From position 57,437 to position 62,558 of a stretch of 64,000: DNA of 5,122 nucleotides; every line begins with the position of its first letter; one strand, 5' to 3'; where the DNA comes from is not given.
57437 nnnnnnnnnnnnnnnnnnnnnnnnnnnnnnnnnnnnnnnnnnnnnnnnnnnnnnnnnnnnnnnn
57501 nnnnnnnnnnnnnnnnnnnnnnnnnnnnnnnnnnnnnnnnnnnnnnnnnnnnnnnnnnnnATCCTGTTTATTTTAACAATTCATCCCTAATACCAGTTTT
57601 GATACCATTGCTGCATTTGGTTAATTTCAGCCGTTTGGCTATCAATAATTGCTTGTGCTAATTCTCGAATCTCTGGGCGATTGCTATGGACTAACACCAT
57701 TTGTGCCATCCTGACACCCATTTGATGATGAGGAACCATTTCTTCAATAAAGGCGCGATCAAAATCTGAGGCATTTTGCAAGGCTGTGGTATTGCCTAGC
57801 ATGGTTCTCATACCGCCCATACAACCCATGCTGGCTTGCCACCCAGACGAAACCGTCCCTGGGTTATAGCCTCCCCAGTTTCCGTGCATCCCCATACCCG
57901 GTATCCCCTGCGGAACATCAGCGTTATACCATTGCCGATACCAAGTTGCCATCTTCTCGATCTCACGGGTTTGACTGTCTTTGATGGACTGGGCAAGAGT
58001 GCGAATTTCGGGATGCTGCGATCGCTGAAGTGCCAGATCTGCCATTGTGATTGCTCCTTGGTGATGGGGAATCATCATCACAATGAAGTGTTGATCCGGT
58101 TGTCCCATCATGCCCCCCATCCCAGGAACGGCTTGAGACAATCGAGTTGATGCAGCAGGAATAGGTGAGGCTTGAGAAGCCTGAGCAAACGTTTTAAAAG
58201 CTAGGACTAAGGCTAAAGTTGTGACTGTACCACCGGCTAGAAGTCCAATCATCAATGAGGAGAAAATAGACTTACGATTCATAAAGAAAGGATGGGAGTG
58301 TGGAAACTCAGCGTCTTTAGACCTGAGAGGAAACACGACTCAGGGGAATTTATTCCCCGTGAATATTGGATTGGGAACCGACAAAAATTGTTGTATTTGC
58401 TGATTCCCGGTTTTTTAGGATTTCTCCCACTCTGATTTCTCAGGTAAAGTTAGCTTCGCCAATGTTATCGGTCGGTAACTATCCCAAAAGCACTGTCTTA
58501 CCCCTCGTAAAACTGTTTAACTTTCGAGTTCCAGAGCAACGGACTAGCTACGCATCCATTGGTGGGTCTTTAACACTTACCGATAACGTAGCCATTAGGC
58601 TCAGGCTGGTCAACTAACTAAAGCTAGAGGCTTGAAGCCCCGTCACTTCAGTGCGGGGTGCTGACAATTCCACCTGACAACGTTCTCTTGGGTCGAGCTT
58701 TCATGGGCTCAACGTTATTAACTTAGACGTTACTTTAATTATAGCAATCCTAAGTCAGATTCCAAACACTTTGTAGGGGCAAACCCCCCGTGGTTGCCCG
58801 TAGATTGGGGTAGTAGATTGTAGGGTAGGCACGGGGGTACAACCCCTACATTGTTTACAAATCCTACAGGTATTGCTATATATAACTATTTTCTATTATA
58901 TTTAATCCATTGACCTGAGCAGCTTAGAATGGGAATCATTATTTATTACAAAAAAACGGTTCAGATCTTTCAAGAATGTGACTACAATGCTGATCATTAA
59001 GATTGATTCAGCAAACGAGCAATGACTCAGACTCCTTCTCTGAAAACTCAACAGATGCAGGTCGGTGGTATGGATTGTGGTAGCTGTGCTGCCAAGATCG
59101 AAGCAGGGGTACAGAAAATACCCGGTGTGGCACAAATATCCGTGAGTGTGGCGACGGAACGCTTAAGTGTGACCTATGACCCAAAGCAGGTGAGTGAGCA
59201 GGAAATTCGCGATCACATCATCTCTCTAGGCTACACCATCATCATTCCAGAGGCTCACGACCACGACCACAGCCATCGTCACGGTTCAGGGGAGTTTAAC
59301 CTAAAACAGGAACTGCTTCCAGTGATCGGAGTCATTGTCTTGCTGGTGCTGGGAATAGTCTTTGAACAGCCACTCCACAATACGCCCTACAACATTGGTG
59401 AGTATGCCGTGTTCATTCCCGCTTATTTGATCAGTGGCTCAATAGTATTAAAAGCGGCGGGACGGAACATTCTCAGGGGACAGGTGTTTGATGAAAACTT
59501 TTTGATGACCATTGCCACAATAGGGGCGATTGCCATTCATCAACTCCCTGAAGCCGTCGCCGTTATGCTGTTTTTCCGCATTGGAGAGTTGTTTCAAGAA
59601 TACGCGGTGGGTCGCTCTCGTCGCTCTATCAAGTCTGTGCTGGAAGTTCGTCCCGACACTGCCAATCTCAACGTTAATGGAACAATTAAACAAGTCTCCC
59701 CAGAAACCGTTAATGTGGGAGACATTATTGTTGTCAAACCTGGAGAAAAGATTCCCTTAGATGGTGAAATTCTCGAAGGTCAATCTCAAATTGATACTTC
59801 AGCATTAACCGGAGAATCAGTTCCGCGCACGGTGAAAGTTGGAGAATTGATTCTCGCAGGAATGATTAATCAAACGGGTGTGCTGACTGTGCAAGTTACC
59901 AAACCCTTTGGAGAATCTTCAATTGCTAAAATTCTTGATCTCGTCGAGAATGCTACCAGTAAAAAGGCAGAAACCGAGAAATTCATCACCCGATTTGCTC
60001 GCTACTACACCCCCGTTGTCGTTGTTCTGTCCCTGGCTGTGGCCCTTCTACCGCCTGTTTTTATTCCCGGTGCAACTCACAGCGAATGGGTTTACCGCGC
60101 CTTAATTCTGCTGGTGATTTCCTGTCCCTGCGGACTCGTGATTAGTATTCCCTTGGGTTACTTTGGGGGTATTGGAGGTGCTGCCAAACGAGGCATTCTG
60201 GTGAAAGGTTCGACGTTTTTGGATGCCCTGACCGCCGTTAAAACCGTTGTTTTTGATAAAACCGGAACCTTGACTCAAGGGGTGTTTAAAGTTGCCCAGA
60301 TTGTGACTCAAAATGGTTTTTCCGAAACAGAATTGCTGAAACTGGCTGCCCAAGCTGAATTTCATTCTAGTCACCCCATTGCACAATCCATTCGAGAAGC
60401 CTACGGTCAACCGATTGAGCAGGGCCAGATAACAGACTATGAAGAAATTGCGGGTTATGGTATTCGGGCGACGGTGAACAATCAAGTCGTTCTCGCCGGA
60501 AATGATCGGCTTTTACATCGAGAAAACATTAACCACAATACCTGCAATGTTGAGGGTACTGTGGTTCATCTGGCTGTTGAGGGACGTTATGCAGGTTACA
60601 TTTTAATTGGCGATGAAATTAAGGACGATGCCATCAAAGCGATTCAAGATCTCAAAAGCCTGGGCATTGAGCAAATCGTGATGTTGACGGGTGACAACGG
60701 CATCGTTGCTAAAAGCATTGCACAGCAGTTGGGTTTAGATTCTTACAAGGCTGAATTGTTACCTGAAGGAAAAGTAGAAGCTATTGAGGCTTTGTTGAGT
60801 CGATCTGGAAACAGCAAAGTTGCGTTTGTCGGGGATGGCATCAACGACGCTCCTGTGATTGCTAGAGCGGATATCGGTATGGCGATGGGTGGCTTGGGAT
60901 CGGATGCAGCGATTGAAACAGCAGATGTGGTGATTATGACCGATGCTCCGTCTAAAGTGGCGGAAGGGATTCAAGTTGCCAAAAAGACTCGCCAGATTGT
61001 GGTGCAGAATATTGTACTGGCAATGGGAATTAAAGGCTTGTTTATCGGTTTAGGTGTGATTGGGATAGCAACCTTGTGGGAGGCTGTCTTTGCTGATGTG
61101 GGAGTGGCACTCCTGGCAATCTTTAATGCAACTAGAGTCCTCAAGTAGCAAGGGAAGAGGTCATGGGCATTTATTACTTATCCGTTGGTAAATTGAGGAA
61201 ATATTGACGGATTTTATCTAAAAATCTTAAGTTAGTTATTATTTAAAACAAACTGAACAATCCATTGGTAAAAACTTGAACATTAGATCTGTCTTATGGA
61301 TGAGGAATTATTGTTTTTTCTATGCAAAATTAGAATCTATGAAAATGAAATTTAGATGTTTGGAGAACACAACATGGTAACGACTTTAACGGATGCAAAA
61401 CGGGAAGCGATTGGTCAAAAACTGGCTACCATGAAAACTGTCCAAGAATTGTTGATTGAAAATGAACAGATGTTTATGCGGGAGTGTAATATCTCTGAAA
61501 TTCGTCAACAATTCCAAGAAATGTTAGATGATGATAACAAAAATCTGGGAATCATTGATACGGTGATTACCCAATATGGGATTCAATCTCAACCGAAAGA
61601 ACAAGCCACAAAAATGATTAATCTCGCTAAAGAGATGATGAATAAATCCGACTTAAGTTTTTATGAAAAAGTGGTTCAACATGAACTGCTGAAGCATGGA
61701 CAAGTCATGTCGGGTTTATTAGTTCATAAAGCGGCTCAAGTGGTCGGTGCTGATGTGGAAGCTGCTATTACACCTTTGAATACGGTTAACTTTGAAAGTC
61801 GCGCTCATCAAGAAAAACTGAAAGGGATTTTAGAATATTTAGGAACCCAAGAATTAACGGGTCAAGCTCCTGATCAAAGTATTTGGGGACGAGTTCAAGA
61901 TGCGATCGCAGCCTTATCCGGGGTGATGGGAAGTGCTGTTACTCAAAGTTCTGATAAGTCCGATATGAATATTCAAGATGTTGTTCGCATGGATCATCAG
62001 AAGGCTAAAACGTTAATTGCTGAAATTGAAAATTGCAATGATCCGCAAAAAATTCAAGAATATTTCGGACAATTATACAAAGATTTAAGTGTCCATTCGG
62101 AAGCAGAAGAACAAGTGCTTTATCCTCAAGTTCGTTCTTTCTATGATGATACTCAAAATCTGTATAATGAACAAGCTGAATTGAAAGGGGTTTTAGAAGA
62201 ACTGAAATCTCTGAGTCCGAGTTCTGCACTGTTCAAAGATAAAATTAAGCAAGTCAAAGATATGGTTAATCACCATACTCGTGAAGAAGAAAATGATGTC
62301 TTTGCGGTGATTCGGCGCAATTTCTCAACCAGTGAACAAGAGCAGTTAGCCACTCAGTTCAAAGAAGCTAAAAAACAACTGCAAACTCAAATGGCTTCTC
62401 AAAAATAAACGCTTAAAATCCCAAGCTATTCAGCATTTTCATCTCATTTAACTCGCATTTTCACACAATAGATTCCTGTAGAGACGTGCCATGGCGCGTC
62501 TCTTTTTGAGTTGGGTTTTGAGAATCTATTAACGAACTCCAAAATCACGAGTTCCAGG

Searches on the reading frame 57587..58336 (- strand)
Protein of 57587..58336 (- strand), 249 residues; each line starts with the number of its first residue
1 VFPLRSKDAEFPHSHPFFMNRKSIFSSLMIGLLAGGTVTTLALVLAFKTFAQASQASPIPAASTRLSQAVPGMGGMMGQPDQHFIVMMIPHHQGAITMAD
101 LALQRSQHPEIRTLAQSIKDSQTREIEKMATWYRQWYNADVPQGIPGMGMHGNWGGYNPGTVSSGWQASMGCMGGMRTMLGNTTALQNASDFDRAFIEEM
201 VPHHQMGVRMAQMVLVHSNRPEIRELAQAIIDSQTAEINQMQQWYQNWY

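Call 53: search_protein_families(library=pfam, proteins=[window:57587-58336:-], max_evalue=0.001)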
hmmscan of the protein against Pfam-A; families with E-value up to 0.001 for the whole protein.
window:57587-58336:- (249 aa): 2 families
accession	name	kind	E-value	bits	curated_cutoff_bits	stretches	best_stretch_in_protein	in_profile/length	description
PF03713.19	DUF305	-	3.1e-48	164.1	27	1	81-245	1-151/151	Domain of unknown function (DUF305)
PF13628.12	DUF4142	-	8.1e-12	46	27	2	80-134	2-56/138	Domain of unknown function (DUF4142)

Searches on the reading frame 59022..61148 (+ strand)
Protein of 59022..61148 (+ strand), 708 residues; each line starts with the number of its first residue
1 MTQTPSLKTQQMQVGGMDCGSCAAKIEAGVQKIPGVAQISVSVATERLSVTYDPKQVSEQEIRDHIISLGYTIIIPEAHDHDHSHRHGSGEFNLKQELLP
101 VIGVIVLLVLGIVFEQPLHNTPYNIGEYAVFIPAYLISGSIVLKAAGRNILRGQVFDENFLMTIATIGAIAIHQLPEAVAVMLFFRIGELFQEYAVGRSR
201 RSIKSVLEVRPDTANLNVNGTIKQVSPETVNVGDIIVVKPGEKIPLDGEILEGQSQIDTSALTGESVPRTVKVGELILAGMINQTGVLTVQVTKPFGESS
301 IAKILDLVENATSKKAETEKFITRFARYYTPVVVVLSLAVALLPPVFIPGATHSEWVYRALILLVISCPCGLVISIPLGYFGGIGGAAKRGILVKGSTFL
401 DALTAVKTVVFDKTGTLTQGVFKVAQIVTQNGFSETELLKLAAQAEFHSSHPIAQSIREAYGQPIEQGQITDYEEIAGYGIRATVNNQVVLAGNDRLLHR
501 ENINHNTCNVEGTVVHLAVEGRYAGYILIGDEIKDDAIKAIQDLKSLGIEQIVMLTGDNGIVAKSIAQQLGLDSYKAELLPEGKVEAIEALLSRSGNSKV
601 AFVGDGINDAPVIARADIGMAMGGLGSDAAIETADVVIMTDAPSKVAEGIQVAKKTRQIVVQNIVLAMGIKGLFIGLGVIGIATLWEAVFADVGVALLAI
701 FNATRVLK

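Call 53: search_protein_families(library=pfam, proteins=[window:59022-61148:+], max_evalue=0.001)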
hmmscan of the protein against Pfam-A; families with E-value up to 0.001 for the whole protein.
window:59022-61148:+ (708 aa): 4 families
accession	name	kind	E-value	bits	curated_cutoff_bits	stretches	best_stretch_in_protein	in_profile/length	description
PF00122.25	E1-E2_ATPase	-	4e-48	163.8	28.1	1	210-390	3-181/181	E1-E2 ATPase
PF00702.32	Hydrolase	-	1.2e-35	124.1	26.4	1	406-617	1-191/191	haloacid dehalogenase-like hydrolase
PF00403.32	HMA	-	1.8e-15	57.5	24.8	1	13-72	3-62/62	Heavy-metal-associated domain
PF08282.18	Hydrolase_3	-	2.7e-05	24.5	20.9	0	584-643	188-248/255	haloacid dehalogenase-like hydrolase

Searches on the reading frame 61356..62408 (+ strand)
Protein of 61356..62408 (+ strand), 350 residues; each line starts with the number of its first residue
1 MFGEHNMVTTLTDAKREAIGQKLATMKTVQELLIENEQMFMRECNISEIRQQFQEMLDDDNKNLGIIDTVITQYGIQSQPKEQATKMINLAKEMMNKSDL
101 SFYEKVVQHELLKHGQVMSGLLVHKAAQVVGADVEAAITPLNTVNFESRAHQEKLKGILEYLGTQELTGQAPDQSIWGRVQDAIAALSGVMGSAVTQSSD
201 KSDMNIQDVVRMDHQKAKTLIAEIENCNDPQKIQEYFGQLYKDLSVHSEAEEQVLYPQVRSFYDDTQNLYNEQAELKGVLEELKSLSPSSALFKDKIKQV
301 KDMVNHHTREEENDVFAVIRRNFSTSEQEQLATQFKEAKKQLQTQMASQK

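Call 53: search_protein_families(library=pfam, proteins=[window:61356-62408:+], max_evalue=0.001)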
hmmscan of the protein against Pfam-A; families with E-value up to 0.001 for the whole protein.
window:61356-62408:+ (350 aa): 2 families
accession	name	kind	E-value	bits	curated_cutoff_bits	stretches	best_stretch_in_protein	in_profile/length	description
PF01814.28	Hemerythrin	-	2.5e-17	64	25.3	1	206-318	2-126/127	Hemerythrin HHE cation binding domain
PF24219.2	DUF7438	-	0.00043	21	25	0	81-103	3-25/57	Family of unknown function (DUF7438)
